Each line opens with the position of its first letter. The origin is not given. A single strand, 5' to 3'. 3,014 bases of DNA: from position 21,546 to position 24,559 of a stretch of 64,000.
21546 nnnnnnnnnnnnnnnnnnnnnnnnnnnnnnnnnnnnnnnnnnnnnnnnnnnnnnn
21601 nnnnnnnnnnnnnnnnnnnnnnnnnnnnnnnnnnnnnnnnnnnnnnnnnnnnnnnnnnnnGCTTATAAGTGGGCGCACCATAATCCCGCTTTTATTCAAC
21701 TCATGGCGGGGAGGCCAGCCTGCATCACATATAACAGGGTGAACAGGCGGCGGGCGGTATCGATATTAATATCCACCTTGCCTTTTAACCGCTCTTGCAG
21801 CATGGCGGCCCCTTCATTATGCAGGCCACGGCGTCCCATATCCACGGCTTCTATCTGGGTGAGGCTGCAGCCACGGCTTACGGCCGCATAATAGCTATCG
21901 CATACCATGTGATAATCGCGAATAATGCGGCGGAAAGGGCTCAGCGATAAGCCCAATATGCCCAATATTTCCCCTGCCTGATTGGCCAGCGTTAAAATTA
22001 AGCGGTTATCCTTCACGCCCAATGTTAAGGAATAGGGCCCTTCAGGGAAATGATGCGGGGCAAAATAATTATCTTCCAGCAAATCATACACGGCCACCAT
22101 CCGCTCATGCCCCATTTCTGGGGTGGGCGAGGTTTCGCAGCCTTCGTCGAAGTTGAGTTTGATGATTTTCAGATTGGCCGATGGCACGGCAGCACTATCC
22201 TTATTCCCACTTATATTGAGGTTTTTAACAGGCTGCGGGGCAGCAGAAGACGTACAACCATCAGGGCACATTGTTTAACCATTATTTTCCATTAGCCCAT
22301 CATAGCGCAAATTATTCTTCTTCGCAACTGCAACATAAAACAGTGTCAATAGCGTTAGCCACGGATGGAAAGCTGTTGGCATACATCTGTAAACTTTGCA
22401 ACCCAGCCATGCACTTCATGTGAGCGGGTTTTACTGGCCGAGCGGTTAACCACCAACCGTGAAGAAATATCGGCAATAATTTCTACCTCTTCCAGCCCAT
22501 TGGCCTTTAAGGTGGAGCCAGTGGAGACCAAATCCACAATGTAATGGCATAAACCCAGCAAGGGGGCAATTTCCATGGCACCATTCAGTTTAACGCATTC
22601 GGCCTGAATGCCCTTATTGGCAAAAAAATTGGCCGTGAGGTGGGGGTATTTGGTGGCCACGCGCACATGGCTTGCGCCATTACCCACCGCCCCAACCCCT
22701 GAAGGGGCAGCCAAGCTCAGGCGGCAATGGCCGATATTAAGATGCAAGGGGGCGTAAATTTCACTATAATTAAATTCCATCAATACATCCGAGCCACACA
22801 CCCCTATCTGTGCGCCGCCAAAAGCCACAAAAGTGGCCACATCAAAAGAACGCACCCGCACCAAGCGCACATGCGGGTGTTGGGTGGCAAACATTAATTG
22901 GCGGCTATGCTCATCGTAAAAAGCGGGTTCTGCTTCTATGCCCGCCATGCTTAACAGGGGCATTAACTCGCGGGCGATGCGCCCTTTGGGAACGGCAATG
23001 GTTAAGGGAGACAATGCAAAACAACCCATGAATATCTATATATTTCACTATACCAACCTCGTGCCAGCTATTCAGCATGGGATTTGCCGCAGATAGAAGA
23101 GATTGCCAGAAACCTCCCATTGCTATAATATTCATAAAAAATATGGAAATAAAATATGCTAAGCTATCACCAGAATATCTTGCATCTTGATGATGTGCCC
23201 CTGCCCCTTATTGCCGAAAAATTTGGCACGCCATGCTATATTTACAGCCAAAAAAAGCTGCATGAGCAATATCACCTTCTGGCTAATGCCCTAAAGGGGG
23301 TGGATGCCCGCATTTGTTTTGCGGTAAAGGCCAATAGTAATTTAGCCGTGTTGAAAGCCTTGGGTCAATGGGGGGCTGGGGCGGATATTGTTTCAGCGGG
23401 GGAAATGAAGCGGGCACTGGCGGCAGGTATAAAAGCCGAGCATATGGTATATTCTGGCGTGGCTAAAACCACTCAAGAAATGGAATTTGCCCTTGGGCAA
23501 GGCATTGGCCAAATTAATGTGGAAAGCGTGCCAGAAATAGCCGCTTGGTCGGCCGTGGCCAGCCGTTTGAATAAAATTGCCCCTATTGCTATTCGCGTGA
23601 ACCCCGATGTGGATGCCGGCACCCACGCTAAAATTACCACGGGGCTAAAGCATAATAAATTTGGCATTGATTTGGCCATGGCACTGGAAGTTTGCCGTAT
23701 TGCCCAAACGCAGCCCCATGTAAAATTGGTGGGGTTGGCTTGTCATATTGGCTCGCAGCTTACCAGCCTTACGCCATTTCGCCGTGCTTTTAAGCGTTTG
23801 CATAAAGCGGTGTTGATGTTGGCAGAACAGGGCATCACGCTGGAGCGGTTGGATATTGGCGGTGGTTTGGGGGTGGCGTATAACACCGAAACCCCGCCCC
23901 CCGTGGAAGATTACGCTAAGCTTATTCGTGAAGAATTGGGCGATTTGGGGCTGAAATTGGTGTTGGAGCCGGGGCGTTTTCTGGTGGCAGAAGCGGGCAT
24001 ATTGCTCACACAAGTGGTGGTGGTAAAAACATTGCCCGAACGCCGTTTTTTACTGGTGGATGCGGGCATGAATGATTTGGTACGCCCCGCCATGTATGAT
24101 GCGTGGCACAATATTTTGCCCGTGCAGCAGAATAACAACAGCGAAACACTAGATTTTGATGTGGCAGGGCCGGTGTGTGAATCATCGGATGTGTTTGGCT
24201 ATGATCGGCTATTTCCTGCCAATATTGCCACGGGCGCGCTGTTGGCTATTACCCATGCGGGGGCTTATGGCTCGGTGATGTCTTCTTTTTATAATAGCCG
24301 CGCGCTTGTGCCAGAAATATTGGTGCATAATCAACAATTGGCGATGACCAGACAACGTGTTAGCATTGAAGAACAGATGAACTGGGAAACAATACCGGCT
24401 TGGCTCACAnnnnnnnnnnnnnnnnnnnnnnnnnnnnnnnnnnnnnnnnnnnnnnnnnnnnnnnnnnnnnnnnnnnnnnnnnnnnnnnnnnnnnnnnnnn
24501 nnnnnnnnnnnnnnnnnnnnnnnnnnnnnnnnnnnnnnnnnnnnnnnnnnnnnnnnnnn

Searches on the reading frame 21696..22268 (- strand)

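Call 70: search_protein_families(library=pfam, proteins=[window:21696-22268:-], max_evalue=0.00001)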
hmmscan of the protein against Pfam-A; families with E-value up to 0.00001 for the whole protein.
window:21696-22268:- (190 aa): 1 family
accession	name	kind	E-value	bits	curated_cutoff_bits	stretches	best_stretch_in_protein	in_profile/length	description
PF06793.17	UPF0262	-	7.9e-57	192.1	25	1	34-183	3-151/153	Uncharacterised protein family (UPF0262)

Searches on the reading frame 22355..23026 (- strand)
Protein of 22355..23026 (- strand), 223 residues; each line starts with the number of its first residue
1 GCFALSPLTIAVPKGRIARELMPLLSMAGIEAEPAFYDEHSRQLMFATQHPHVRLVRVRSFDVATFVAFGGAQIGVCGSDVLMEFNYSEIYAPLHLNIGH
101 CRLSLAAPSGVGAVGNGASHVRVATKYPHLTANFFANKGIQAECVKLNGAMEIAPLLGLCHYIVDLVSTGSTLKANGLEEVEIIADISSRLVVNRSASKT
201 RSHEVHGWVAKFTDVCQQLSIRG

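Call 70: search_protein_families(library=pfam, proteins=[window:22355-23026:-], max_evalue=0.00001)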
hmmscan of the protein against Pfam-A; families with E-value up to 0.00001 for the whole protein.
window:22355-23026:- (223 aa): 1 family
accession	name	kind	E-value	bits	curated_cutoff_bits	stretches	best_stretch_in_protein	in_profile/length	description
PF01634.23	HisG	-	5.1e-47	160.2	25.5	1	59-211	1-155/158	ATP phosphoribosyltransferase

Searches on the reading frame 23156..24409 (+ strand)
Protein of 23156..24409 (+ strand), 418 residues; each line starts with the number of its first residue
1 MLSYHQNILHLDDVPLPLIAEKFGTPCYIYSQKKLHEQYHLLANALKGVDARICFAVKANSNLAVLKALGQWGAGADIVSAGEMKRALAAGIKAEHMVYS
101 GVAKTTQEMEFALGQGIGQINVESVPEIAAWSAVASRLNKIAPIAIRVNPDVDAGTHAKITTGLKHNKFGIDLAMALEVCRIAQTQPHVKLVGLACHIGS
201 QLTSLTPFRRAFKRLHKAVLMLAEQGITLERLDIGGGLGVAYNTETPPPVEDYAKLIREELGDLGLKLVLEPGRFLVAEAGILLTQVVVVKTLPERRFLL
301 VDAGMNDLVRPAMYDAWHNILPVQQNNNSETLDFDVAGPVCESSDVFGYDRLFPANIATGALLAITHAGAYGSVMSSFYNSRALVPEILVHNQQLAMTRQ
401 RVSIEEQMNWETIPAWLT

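Call 27: search_protein_families(library=pfam, proteins=[window:23156-24409:+], max_evalue=0.00001)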
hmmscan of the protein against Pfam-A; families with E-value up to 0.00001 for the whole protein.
window:23156-24409:+ (418 aa): 3 families
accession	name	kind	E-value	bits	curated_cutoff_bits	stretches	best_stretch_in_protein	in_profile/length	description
PF02784.22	Orn_Arg_deC_N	-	1.8e-62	211.4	23.4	1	34-278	3-247/247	Pyridoxal-dependent decarboxylase, pyridoxal binding domain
PF00278.28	Orn_DAP_Arg_deC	-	3.8e-25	88.4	23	1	28-369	2-95/95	Pyridoxal-dependent decarboxylase, C-terminal sheet domain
PF01168.26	Ala_racemase_N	-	1.2e-07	32.2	24.1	1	34-231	5-190/220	Alanine racemase, N-terminal domain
